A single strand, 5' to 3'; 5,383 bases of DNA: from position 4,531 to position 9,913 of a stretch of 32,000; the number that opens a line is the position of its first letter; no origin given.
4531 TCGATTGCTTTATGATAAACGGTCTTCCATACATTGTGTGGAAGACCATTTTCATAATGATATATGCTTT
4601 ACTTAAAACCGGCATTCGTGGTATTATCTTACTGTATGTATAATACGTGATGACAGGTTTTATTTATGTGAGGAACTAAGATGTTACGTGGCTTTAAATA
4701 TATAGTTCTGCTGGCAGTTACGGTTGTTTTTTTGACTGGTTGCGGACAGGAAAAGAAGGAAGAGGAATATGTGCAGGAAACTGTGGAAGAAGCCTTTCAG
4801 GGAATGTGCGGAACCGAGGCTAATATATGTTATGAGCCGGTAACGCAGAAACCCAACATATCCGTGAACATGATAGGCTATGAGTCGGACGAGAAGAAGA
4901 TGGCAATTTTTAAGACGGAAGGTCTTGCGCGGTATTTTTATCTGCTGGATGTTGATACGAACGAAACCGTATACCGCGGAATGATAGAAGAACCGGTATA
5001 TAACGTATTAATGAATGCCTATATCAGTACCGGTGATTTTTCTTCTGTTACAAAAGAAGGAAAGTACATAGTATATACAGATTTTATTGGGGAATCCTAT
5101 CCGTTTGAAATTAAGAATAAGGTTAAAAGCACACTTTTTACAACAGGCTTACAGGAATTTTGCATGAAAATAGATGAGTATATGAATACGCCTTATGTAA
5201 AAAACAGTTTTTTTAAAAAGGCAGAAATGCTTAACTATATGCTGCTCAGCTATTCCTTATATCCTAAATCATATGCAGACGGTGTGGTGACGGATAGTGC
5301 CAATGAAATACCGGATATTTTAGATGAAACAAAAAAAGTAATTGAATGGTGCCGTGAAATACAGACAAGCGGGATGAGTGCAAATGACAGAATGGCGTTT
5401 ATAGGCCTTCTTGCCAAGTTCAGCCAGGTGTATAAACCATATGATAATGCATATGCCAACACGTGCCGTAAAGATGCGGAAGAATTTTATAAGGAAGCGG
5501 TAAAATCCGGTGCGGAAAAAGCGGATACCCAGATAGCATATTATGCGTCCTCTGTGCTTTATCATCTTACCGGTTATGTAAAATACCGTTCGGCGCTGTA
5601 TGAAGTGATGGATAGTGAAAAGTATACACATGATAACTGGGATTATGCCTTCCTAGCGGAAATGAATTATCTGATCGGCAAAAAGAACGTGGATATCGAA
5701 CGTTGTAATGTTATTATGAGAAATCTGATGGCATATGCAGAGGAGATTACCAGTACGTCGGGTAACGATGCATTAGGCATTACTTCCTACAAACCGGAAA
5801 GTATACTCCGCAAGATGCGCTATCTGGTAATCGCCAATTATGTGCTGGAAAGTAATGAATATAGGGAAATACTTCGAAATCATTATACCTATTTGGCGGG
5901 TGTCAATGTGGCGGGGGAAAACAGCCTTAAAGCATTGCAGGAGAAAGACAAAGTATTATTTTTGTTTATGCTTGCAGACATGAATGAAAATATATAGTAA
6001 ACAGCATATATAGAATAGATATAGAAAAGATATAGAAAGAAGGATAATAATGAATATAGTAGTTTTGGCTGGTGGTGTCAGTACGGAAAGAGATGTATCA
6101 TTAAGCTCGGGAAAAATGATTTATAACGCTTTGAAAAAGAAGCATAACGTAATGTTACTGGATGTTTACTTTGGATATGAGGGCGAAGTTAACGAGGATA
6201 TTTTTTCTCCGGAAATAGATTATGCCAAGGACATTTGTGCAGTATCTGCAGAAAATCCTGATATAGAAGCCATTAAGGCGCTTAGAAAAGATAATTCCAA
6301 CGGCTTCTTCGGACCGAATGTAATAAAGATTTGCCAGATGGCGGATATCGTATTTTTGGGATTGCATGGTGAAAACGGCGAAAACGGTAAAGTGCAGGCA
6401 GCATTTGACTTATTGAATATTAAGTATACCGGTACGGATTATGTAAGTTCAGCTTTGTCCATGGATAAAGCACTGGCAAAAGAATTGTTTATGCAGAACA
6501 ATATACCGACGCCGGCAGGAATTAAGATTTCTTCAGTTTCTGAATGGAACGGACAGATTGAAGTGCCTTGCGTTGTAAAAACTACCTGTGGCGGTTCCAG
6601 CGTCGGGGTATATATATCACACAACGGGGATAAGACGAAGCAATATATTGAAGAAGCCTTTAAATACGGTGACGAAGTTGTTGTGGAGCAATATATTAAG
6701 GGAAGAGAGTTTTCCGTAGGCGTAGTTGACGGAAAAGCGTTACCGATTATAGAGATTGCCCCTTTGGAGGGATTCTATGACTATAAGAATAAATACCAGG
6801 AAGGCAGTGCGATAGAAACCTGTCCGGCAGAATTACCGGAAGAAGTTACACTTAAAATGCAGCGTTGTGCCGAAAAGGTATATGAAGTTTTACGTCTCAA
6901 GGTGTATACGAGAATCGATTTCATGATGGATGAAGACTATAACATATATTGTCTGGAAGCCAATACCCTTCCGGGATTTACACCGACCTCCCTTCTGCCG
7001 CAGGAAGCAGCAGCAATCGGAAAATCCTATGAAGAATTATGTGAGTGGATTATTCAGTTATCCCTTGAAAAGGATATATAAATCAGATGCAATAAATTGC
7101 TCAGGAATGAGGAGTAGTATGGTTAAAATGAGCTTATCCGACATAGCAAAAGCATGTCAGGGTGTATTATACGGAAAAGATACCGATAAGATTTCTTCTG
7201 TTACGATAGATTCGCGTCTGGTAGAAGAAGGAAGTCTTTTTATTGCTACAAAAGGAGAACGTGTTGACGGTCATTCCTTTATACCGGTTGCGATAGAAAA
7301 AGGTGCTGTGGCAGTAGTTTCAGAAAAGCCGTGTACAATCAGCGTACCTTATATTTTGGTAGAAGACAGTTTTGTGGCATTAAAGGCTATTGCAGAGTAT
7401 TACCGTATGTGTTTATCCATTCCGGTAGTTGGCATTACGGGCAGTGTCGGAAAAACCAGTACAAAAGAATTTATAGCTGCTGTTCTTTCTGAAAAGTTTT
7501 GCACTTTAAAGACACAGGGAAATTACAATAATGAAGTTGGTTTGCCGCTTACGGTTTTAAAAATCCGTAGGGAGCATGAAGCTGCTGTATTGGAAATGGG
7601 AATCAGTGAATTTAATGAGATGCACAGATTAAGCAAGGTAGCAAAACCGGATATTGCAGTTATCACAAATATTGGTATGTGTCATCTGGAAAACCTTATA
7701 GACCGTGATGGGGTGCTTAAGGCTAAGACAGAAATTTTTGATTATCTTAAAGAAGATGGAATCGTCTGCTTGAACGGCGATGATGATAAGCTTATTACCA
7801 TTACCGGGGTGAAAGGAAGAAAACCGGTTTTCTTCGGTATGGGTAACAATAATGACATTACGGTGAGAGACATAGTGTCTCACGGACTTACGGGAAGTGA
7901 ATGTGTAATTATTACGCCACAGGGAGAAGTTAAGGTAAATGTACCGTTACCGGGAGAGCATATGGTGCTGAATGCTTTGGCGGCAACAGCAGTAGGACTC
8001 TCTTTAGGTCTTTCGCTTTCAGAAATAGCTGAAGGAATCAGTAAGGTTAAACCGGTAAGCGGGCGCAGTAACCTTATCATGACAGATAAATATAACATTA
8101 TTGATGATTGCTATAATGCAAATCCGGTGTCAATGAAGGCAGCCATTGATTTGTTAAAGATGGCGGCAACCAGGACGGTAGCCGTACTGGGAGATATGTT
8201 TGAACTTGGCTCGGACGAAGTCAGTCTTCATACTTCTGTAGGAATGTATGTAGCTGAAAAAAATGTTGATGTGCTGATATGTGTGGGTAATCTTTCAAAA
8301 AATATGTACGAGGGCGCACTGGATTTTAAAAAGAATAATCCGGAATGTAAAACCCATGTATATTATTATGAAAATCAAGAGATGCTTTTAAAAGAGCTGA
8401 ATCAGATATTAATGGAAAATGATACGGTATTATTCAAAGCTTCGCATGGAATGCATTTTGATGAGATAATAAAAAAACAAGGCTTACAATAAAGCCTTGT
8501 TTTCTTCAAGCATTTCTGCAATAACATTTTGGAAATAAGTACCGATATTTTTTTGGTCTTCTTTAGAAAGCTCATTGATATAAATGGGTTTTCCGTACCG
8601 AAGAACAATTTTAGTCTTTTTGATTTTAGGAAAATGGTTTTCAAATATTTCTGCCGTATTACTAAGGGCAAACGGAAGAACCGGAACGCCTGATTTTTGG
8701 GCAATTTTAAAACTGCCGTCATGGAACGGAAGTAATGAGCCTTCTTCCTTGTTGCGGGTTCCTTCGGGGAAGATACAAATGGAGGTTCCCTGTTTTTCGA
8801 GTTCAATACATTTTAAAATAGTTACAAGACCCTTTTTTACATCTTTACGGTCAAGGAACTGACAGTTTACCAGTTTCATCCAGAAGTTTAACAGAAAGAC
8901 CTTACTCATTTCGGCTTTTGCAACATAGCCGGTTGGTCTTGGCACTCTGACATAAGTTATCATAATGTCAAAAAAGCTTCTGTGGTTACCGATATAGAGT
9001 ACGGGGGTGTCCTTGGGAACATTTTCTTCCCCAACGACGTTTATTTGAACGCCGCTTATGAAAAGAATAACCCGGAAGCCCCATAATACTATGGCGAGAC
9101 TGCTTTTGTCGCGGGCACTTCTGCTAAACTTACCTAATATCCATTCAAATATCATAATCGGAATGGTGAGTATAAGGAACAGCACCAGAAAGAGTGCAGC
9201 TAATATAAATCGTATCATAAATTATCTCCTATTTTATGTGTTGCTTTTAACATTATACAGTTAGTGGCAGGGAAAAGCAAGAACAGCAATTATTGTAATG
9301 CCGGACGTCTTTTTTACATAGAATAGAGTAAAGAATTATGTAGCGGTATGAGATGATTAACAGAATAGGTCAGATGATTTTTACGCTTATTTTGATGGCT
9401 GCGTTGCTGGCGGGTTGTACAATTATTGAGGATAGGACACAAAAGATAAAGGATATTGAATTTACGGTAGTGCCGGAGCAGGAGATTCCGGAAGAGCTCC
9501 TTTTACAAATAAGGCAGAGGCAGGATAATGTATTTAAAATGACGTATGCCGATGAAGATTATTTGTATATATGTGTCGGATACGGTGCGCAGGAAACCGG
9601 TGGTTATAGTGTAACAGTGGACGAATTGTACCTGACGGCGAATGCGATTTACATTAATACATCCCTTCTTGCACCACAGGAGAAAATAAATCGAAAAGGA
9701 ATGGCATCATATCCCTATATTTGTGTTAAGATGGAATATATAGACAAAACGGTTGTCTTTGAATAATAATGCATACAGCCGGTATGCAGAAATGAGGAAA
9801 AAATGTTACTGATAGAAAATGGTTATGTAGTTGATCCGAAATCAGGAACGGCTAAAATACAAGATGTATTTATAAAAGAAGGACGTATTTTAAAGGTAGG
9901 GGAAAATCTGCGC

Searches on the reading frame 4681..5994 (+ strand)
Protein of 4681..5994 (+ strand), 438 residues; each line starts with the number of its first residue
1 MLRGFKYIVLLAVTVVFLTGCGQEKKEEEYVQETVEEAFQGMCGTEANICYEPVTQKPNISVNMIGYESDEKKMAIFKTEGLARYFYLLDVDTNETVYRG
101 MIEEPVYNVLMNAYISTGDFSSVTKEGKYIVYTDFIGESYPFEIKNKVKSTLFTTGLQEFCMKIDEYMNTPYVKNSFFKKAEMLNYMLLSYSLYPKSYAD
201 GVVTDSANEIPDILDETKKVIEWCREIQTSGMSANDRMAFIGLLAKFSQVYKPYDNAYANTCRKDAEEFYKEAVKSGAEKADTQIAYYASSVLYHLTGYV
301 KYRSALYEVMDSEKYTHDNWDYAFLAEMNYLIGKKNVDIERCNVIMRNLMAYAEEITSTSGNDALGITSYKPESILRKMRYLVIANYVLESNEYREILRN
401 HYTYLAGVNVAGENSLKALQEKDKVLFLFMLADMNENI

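Call 13: search_protein_families(library=pfam, proteins=[window:4681-5994:+], max_evalue=0.001)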
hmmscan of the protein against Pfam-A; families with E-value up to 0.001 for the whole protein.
window:4681-5994:+ (438 aa): 2 families
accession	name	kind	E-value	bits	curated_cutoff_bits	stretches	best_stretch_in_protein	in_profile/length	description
PF02927.20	CelD_N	-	5e-16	59.7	24.6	1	56-134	2-82/86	Cellulase N-terminal ig-like domain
PF00759.25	Glyco_hydro_9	-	0.00024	21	27.7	1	237-411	153-369/444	Glycosyl hydrolase family 9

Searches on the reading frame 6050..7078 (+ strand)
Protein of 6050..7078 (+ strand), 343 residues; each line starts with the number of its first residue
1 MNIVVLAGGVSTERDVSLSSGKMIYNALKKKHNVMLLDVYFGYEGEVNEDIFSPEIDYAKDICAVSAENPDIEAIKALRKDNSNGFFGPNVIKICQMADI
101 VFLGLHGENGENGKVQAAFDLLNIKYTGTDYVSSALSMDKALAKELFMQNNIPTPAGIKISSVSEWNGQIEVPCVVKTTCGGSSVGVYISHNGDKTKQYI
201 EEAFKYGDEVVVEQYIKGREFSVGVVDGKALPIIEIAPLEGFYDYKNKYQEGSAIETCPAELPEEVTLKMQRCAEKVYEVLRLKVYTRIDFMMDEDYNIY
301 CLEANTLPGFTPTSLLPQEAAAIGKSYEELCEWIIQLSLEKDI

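Call 13: search_protein_families(library=pfam, proteins=[window:6050-7078:+], max_evalue=0.001)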
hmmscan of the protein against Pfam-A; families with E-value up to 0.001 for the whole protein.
window:6050-7078:+ (343 aa): 9 families
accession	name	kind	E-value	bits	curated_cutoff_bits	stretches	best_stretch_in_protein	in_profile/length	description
PF07478.18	Dala_Dala_lig_C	-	4.7e-48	163.8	24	1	164-336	29-204/204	D-ala D-ala ligase C-terminus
PF01820.27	Dala_Dala_lig_N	-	2.2e-23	83.5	34.6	1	2-128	1-120/121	D-ala D-ala ligase N-terminus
PF02655.19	ATP-grasp_3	-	2.3e-09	38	23.2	1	139-305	3-154/160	ATP-grasp domain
PF02786.22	CPSase_L_D2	-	9.8e-09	35.5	19.8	1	139-306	1-178/211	Carbamoyl-phosphate synthase L chain, ATP binding domain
PF01071.24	GARS_A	-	9.2e-08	32.6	27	1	139-233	2-107/194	Phosphoribosylglycinamide synthetase, ATP-grasp (A) domain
PF13535.11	ATP-grasp_4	-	2.1e-06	27.9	27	1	170-307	1-151/160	ATP-grasp domain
PF08443.16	RimK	-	4.1e-06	27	21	1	139-311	3-170/188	RimK-like ATP-grasp domain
PF02222.28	ATP-grasp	-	4.5e-05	23.6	27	1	147-281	3-137/179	ATP-grasp domain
PF14397.11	ATPgrasp_ST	-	0.00098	18.8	31.4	0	273-314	221-262/278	Sugar-transfer associated ATP-grasp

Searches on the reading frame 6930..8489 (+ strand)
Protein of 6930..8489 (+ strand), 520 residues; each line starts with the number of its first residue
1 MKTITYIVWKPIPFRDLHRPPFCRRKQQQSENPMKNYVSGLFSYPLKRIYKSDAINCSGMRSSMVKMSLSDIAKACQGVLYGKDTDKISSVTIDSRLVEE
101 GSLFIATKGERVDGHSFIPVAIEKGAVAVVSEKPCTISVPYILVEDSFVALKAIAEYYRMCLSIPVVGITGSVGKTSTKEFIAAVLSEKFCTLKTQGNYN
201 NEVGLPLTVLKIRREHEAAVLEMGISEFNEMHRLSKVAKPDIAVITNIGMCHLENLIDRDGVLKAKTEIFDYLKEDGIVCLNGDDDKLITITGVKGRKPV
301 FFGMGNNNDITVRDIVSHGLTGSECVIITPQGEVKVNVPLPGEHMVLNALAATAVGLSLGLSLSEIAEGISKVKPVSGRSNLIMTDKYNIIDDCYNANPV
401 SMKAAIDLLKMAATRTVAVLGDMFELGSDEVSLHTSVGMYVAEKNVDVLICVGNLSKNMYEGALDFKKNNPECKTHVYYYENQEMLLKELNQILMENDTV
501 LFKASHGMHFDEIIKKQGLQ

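Call 13: search_protein_families(library=pfam, proteins=[window:6930-8489:+], max_evalue=0.001)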
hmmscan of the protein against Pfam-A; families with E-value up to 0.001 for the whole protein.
window:6930-8489:+ (520 aa): 3 families
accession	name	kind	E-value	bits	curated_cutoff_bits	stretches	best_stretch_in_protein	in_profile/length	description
PF08245.18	Mur_ligase_M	-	3.3e-47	161.5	24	1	169-355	1-199/200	Mur ligase middle domain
PF02875.26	Mur_ligase_C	-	1e-17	65.6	28.4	1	378-505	1-126/127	Mur ligase, glutamate ligase domain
PF01225.30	Mur_ligase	-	9.3e-13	48.8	21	1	87-138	1-57/95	Mur ligase family, catalytic domain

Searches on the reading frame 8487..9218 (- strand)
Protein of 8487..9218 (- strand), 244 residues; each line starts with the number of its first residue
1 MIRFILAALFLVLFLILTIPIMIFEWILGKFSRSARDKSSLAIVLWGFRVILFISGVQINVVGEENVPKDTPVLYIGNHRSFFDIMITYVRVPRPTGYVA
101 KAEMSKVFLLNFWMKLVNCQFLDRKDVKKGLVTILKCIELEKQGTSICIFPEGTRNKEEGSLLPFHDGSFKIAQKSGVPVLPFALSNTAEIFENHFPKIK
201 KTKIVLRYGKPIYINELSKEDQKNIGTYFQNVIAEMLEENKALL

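Call 13: search_protein_families(library=pfam, proteins=[window:8487-9218:-], max_evalue=0.001)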
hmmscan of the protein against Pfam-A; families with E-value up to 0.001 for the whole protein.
window:8487-9218:- (244 aa): 1 family
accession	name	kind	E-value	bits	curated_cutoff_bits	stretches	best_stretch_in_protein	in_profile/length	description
PF01553.26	Acyltransferase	-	1.3e-30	106.3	23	1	58-185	1-131/132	Acyltransferase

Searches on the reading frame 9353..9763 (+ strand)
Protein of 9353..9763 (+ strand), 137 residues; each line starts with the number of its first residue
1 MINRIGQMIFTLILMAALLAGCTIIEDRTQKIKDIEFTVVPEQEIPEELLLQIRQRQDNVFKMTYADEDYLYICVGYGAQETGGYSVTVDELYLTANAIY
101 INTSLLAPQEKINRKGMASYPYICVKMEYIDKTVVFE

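Call 13: search_protein_families(library=pfam, proteins=[window:9353-9763:+], max_evalue=0.001)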
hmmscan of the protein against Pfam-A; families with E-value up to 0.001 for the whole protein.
window:9353-9763:+ (137 aa): 1 family
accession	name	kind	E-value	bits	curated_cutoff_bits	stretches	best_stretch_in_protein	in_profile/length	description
PF14343.11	PrcB_C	-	4.9e-19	68.7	24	1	71-128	1-56/56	PrcB C-terminal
